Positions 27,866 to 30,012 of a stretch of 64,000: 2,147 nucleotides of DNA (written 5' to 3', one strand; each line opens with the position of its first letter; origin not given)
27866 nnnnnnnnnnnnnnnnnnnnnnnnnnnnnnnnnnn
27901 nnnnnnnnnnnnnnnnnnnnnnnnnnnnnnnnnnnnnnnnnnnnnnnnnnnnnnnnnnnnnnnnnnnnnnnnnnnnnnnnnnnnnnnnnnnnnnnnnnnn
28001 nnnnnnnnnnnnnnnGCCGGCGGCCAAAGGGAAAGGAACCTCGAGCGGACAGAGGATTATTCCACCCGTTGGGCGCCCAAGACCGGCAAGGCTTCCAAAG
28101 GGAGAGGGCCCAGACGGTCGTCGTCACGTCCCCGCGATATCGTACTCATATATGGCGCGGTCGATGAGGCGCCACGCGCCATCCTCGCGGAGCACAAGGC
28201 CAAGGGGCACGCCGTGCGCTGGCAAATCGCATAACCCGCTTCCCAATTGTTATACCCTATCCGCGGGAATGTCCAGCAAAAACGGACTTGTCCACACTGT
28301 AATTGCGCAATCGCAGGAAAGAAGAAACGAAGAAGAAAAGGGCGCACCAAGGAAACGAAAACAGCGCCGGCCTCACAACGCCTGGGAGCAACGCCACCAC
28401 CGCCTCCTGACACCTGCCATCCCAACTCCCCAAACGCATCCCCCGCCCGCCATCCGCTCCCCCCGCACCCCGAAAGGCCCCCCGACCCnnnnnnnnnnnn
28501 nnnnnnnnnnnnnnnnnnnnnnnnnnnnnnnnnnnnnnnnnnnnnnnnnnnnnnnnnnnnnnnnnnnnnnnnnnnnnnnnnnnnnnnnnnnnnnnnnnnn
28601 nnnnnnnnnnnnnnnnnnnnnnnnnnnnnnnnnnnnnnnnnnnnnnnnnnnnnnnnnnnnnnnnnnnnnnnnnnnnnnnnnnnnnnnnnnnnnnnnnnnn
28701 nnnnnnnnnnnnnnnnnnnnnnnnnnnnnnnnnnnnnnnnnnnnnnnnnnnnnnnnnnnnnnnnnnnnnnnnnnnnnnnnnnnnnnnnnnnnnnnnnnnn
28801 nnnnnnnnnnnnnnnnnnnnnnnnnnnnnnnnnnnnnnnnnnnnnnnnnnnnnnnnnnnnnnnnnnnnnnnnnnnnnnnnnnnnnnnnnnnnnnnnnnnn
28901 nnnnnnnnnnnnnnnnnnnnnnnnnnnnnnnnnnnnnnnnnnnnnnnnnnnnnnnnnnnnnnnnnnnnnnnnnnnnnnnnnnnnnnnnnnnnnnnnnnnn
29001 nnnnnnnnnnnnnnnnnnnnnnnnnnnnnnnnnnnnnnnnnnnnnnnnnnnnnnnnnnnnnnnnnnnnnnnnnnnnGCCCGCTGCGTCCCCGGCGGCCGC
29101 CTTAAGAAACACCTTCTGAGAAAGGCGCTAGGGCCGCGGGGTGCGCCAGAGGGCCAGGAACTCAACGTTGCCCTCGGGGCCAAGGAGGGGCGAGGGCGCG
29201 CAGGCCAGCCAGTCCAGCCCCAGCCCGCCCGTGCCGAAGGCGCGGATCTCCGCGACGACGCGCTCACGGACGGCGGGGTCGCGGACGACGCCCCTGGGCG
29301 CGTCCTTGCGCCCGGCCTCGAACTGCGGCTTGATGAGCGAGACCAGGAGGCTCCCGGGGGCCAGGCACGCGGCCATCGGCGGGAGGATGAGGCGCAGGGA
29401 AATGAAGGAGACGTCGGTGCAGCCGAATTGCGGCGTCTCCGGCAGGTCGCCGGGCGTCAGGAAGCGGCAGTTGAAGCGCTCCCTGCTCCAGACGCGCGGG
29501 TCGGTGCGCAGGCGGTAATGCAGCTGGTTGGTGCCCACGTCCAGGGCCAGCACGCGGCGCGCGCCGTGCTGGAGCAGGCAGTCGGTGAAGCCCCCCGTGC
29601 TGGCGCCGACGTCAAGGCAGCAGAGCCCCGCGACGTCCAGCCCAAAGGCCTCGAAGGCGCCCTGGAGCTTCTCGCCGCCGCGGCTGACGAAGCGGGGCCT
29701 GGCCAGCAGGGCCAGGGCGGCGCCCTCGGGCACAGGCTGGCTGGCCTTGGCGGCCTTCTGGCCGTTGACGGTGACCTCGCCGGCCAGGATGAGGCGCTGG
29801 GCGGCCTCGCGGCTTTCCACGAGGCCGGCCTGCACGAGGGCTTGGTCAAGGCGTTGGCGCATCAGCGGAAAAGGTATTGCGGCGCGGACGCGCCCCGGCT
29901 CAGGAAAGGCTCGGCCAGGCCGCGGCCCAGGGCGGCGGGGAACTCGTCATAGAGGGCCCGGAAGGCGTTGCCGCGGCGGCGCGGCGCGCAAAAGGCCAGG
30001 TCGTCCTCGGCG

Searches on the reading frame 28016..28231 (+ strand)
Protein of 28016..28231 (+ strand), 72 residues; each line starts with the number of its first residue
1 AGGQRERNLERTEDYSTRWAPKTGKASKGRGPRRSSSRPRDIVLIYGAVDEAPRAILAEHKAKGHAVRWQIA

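Call 70: search_protein_representatives(protein=window:28016-28231:+)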
Query: 72 residues. Proteins with E-value up to 0.001 (for the whole library): 0; up to 1e-10: 0; up to 1e-30: 0. The best 0 are listed.

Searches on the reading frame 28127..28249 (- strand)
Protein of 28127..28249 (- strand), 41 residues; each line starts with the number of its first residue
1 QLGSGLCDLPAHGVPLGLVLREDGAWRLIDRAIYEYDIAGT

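Call 61: find_homologous_proteins(query=window:28127-28249:-, max_evalue=0.01)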
Query window:28127-28249:-: no candidate shares three 5-residue words with the query. No homologue found.

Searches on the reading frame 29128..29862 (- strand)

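Call 7: search_protein_families(library=pfam, proteins=[window:29128-29862:-], max_evalue=0.01)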
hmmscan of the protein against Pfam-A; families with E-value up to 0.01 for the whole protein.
window:29128-29862:- (244 aa): 3 families
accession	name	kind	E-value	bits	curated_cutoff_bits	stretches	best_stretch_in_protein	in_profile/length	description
PF01728.25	FtsJ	-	7.8e-31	107.8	24.1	1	58-237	1-177/181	FtsJ-like methyltransferase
PF01479.30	S4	-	2.2e-13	50.2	22.8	1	3-48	1-46/48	S4 domain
PF22421.1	SYY_C-terminal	-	9e-05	22.7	27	1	3-43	19-59/83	Tyrosine--tRNA ligase SYY-like C-terminal domain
